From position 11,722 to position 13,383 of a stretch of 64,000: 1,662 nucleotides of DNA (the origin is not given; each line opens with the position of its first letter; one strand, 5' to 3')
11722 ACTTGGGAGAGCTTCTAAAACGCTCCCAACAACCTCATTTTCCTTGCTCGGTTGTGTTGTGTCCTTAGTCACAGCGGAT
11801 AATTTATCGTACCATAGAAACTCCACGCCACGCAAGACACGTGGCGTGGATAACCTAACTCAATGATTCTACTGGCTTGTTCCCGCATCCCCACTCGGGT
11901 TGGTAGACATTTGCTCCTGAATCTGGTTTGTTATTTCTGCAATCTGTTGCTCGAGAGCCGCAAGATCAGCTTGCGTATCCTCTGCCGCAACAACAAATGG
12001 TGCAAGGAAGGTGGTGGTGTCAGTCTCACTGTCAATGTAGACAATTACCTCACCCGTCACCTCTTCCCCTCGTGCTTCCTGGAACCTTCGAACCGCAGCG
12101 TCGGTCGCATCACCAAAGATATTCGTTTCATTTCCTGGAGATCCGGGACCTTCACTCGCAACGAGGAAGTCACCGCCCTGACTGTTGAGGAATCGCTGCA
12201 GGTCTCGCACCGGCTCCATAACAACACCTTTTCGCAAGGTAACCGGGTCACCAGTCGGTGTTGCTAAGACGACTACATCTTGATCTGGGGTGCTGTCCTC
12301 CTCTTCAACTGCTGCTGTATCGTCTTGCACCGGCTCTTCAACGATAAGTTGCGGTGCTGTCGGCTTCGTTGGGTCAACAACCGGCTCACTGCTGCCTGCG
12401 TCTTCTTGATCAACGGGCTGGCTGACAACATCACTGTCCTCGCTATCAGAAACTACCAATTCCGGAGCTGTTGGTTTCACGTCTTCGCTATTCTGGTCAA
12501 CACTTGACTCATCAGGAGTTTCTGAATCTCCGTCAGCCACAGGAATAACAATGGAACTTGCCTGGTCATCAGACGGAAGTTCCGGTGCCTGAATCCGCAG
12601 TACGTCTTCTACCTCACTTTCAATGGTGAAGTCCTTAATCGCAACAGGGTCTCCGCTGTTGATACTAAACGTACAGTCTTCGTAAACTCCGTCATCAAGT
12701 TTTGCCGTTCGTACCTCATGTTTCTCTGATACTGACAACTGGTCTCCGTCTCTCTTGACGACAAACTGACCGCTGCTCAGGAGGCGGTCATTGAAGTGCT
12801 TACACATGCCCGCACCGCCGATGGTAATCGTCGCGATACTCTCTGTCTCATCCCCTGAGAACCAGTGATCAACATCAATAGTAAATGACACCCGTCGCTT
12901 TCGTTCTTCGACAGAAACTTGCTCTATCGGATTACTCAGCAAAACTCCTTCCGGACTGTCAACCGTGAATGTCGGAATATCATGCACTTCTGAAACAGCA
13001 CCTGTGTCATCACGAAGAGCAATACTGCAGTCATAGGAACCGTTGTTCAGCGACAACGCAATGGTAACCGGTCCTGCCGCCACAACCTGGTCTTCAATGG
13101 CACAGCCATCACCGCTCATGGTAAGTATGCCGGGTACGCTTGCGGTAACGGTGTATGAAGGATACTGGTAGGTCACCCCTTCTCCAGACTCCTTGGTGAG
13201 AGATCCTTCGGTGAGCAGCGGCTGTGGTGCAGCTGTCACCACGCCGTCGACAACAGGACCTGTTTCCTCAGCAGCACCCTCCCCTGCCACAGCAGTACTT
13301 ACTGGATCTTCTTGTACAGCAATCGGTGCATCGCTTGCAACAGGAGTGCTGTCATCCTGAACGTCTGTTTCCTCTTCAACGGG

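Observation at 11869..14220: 783-aa acidic low-complexity secreted protein anchored by a peptidoglycan-binding domain that is shared almost verbatim with a second envelope protein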

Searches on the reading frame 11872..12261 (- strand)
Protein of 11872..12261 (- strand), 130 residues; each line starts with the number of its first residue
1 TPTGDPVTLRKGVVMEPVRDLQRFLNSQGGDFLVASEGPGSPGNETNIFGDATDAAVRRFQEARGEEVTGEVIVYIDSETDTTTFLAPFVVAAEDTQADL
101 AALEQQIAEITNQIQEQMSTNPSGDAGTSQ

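Call 12: find_homologous_proteins(query=window:11872-12261:-)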
Query seq(130 aa): 27 candidates shared short words with the query, none scored E <= 0.001.

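Call 54: search_solved_structures(query=A2, max_evalue=0.01, show_alignments=3)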
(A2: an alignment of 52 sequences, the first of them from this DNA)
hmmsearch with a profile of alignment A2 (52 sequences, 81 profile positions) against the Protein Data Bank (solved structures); distinct sequences matched with E-value up to 0.01: 17.
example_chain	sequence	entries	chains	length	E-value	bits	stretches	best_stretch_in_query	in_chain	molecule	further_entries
4xxt_A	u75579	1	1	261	1.7e-08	37.7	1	5-78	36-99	Fusion of predicted Zn-dependent amidase/peptidase (Cell wall hydrolase/DD-carboxypeptidas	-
1lbu_A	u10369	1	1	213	3.3e-07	33.5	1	5-79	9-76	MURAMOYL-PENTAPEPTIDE CARBOXYPEPTIDASE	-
7rum_A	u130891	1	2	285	5.5e-07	32.8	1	6-77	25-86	Endolysin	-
3bkh_A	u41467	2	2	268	8.2e-07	32.3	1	3-76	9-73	lytic transglycosylase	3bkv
9xps_S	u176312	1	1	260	1.3e-06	31.7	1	5-76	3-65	Endolysin gp144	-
4lpq_A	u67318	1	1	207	2.4e-06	30.8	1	8-77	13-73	ErfK/YbiS/YcfS/YnhG family protein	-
5nm7_G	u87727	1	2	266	2.8e-06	30.5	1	4-77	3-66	Peptidoglycan-binding domain 1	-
4c2h_A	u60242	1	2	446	3.8e-06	30.1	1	3-79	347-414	CARBOXY-TERMINAL PROCESSING PROTEASE CTPB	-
4c2e_A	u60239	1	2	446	3.8e-06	30.1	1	3-79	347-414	CARBOXY-TERMINAL PROCESSING PROTEASE CTPB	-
4c2c_A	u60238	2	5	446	4.2e-06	30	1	3-79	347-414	CARBOXY-TERMINAL PROCESSING PROTEASE CTPB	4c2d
4c2g_A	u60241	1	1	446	4.2e-06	30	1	3-79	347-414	CARBOXY-TERMINAL PROCESSING PROTEASE CTPB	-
4c2f_A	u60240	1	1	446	4.3e-06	30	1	3-79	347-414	CARBOXY-TERMINAL PROCESSING PROTEASE CTPB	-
6tci_A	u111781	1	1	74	4.5e-06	29.9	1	4-78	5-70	Spore cortex-lytic enzyme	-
5tv7_A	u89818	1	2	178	9.8e-06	28.8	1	3-79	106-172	Putative peptidoglycan-binding/hydrolysing protein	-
4fet_B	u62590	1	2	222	0.00013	25.2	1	4-78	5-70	Spore cortex-lytic enzyme prepeptide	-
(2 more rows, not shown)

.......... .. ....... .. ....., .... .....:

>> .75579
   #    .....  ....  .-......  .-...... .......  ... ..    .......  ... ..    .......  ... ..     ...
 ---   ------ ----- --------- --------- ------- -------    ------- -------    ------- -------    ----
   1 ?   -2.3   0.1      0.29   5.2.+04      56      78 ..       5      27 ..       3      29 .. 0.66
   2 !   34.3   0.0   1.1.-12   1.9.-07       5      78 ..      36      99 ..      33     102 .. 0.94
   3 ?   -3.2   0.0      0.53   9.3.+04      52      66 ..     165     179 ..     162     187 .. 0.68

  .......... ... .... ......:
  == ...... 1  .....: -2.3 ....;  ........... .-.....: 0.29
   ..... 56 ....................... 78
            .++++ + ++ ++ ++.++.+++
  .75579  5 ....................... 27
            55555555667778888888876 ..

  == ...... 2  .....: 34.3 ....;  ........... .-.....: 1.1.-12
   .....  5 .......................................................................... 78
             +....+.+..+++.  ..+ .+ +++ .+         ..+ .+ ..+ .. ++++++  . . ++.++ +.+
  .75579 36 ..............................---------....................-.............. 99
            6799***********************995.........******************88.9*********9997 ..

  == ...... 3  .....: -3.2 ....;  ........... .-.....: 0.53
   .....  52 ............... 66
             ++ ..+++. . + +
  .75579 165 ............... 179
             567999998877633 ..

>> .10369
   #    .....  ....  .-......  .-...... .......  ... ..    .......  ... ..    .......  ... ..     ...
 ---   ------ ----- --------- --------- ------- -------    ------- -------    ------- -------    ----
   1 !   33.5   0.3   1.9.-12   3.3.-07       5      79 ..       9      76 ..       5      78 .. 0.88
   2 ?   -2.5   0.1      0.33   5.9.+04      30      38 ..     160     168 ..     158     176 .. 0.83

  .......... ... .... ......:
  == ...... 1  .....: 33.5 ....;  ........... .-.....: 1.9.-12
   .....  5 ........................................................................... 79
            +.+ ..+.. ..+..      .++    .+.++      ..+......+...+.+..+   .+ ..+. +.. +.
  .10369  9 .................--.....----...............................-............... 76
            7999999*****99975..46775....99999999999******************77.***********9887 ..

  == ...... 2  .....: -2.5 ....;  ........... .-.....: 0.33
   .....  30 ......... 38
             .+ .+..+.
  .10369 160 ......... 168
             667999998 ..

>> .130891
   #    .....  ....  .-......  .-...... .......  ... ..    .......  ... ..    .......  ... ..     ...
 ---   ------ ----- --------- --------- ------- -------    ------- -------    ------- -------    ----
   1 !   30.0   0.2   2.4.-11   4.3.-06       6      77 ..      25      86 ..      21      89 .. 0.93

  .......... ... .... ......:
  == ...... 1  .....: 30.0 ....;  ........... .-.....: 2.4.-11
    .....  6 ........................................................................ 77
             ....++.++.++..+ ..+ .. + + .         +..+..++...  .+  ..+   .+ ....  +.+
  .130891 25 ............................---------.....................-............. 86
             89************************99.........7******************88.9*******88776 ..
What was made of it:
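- On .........-loop subfamily of PG_binding_1 (defined here; I know of no curated family for it): The insertion is shown against 4xxt and 7rum (call 54).
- Closest known: PG_binding_1. Different: It has a 9-residue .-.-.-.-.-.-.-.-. insertion in the loop between helices 1 and 2 (call 54).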

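Call 58: predict_structure(alignment_id=A2)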
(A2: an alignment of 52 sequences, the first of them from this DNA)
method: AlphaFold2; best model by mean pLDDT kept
length: 130 residues; sequences in the alignment: 52
mean_pLDDT: 86.2   pTM: 0.65
mean pLDDT of the five models: 86.2, 86.1, 84.6, 83.5, 81.6
residues with pLDDT >= 90: 80; 70-90: 26; 50-70: 19; < 50: 5
segments of 3 or more residues with pLDDT < 50: 90-93
pLDDT, mean of each block of 10 residues (from residue 1): 86 97 96 97 98 97 92 92 76 53 87 87 63
secondary structure, 60 per line:
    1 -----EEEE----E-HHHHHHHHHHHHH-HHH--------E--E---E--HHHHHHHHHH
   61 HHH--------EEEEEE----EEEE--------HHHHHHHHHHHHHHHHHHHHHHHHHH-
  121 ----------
elements in order: E6-9 H16-28 H51-63 E72-77 E82-85 H94-119
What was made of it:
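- Closest known: PG_binding_1. Different: In this protein and its orthologues the third helix is replaced by a beta-hairpin followed by a long helix (call 58).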

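Call 60: fold_search(model_id=the predicted structure, library=pdb)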
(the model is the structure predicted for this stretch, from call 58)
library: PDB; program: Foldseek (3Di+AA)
matches with E <= 10: 196; with E <= 0.001: 0
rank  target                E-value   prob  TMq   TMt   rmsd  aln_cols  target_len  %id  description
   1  6tci                  7.9e-03  1.00  0.39  0.67   2.2        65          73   29  The crystal structure of SleB N-terminal domain (released 2020-11-18)
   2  1lbu                  1.2e-02  1.00  0.38  0.24   3.5        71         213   34  HYDROLASE METALLO (ZN) DD-PEPTIDASE (released 1996-11-08)
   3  9h68_C                1.3e-02  1.00  0.35  0.12   5.0        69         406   26  Crystal Structure of the spore gernation lytic transglycosylase SleC from Clostridioides difficile in its zymogenic fo (released 2025-02-12)
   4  4c2c_A                1.5e-02  1.00  0.38  0.12   5.5        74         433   26  Crystal structure of the protease CtpB in an active state (released 2013-12-04)
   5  9h68_A                2.0e-02  1.00  0.36  0.12   5.0        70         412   27  Crystal Structure of the spore gernation lytic transglycosylase SleC from Clostridioides difficile in its zymogenic fo (released 2025-02-12)
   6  9h68_D                2.1e-02  0.99  0.37  0.13   5.5        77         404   27  Crystal Structure of the spore gernation lytic transglycosylase SleC from Clostridioides difficile in its zymogenic fo (released 2025-02-12)
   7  4xxt                  2.3e-02  1.00  0.40  0.24   2.4        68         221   26  Crystal structure of Fused Zn-dependent amidase/peptidase/peptodoglycan-binding domain-containing protein from Clostridi (released 2015-02-18)
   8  9h68_B                2.4e-02  1.00  0.35  0.12   5.1        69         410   26  Crystal Structure of the spore gernation lytic transglycosylase SleC from Clostridioides difficile in its zymogenic fo (released 2025-02-12)
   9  4c2g_A                3.2e-02  1.00  0.40  0.12   5.3        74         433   24  Crystal structure of CtpB(S309A) in complex with a peptide having a Val-Pro-Ala C-terminus (released 2013-12-04)
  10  5nm7_G                3.4e-02  1.00  0.37  0.19   2.2        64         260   31  Crystal structure of Burkholderia AP3 phage endolysin (released 2018-02-14)
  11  5tv7_A                3.6e-02  1.00  0.39  0.32   2.1        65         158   25  2.05 Angstrom Resolution Crystal Structure of Peptidoglycan-Binding Protein from Clostridioides difficile in Complex w (released 2016-12-14)
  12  4c2f_A                3.9e-02  1.00  0.40  0.12   5.3        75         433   24  Crystal structure of the CtpB R168A mutant present in an active conformation (released 2013-12-04)
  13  5nm7_A                4.8e-02  1.00  0.38  0.20   2.2        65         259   31  Crystal structure of Burkholderia AP3 phage endolysin (released 2018-02-14)
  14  3bkh                  6.6e-02  1.00  0.40  0.20   1.4        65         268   31  Crystal structure of the bacteriophage phiKZ lytic transglycosylase, gp144 (released 2008-01-08)
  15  4c2h_A                6.6e-02  0.99  0.38  0.12   5.5        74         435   26  Crystal structure of the CtpB(V118Y) mutant (released 2013-12-04)
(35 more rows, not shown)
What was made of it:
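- On PG_binding_1 (PF01471): Helices 1 and 2 are modelled with pLDDT above 95, and all top Foldseek hits are PG_binding_1 domains (calls 58, 60).
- A high-confidence model (pLDDT 86, call 58) has solved PG_binding_1 domains as all its best structural matches: SleB 6tci, 1lbu, SleC, CtpB and phiKZ gp144, each with probability 1.0 (call 60).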

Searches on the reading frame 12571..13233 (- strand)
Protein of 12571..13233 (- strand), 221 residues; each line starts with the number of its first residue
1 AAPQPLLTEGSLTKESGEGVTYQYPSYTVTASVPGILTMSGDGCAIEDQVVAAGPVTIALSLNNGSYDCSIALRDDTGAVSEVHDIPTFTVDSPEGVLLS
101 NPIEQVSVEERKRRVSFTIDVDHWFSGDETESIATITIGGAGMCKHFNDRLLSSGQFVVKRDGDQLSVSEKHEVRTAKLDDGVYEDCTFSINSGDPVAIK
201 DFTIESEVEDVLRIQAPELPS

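Call 47: find_related_loci(query=A1, collection=metagenome_contigs, flank=6000)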
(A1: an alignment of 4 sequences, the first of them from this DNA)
Query A1 (221 aa) in metagenome_contigs; peptide patterns used: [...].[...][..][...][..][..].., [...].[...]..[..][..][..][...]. (x = any residue, [..] = any of these).
107 stretches matched a pattern, but none encodes a relative of the query by tblastn (E <= 1e-3).
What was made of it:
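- Tried and rejected: A metagenome_contigs scan with the tandem-Ig alignment found no relative (call 47).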

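Call 48: predict_structure(alignment_id=A1)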
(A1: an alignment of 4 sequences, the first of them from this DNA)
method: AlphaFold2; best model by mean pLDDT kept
length: 221 residues; sequences in the alignment: 4
mean_pLDDT: 66.1   pTM: 0.45
mean pLDDT of the five models: 66.1, 56.9, 56.6, 55.7, 52.3
residues with pLDDT >= 90: 0; 70-90: 120; 50-70: 61; < 50: 40
segments of 3 or more residues with pLDDT < 50: 15-21, 94-111, 207-221
pLDDT, mean of each block of 10 residues (from residue 1): 61 52 67 79 61 70 68 77 72 46 41 66 71 82 76 80 76 77 78 72 56 31 42
secondary structure, 60 per line:
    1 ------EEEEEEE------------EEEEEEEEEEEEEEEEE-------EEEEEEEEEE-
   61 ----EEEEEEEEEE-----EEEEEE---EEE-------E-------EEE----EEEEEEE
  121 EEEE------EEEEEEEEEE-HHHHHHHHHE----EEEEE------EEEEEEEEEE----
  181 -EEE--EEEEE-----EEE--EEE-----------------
elements in order: E7-13 E26-42 E50-59 E65-74 E80-85 E89-91 E107-109 E114-124 E131-140 H142-150 E156-160 E167-176 E182-184 E187-191 E197-199 E202-204

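Call 50: fold_search(model_id=the predicted structure, library=pdb)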
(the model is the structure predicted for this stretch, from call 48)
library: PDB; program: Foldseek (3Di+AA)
matches with E <= 10: 744; with E <= 0.001: 0
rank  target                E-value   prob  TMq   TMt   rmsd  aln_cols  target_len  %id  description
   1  4kkq_B                1.7e-03  0.92  0.23  0.23  20.4       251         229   17  Crystal structure of Vibrio cholerae RbmA (crystal form 1) (released 2013-05-22)
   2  4be5_A                2.0e-03  0.93  0.25  0.24  20.3       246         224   17  V. cholera biofilm scaffolding protein RbmA (released 2013-12-18)
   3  2yn5_B                2.1e-03  0.94  0.28  0.23  13.7       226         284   17  Structural insight into the giant calcium-binding adhesin SiiE: implications for the adhesion of Salmonella enterica t (released 2013-04-03)
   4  4kkq_A                3.2e-03  0.75  0.21  0.21  20.4       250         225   16  Crystal structure of Vibrio cholerae RbmA (crystal form 1) (released 2013-05-22)
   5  2yn5_A                3.4e-03  0.87  0.26  0.22  13.9       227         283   16  Structural insight into the giant calcium-binding adhesin SiiE: implications for the adhesion of Salmonella enterica t (released 2013-04-03)
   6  4be6_A                3.8e-03  0.87  0.25  0.25  20.5       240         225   16  V. cholera biofilm scaffolding protein RbmA (released 2013-12-18)
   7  4kkp_B                4.2e-03  0.85  0.23  0.22  20.2       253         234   15  Crystal structure of Vibrio cholerae RbmA (crystal form 2) (released 2013-05-22)
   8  4kkr_A                6.1e-03  0.77  0.24  0.24  20.2       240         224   15  Crystal structure of Vibrio cholerae RbmA (crystal form 3) (released 2013-05-22)
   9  2yn3_A                6.7e-03  0.85  0.27  0.23  14.2       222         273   15  Structural insight into the giant calcium-binding adhesin SiiE: implications for the adhesion of Salmonella enterica t (released 2013-04-03)
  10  6bt9_B                9.2e-03  0.80  0.24  0.10  19.0       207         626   11  Chitinase ChiA74 from Bacillus thuringiensis (released 2019-03-06)
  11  6bt9_A                9.7e-03  0.80  0.24  0.10  18.2       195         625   12  Chitinase ChiA74 from Bacillus thuringiensis (released 2019-03-06)
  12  2yn3_D                1.5e-02  0.72  0.23  0.24  11.3       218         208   15  Structural insight into the giant calcium-binding adhesin SiiE: implications for the adhesion of Salmonella enterica t (released 2013-04-03)
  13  3w5n                  1.8e-02  0.33  0.21  0.06  24.5       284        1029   10  Crystal Structure of Streptomyces avermitilis alpha-L-rhamnosidase complexed with L-rhamnose (released 2013-03-20)
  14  2yn3_B                2.0e-02  0.80  0.24  0.23  10.4       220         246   14  Structural insight into the giant calcium-binding adhesin SiiE: implications for the adhesion of Salmonella enterica t (released 2013-04-03)
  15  2ha1_MODEL_1_A        2.0e-02  0.54  0.25  0.27  15.5       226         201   14  Complex of the first and second type III domains of human Fibronectin in solution (released 2007-04-10)
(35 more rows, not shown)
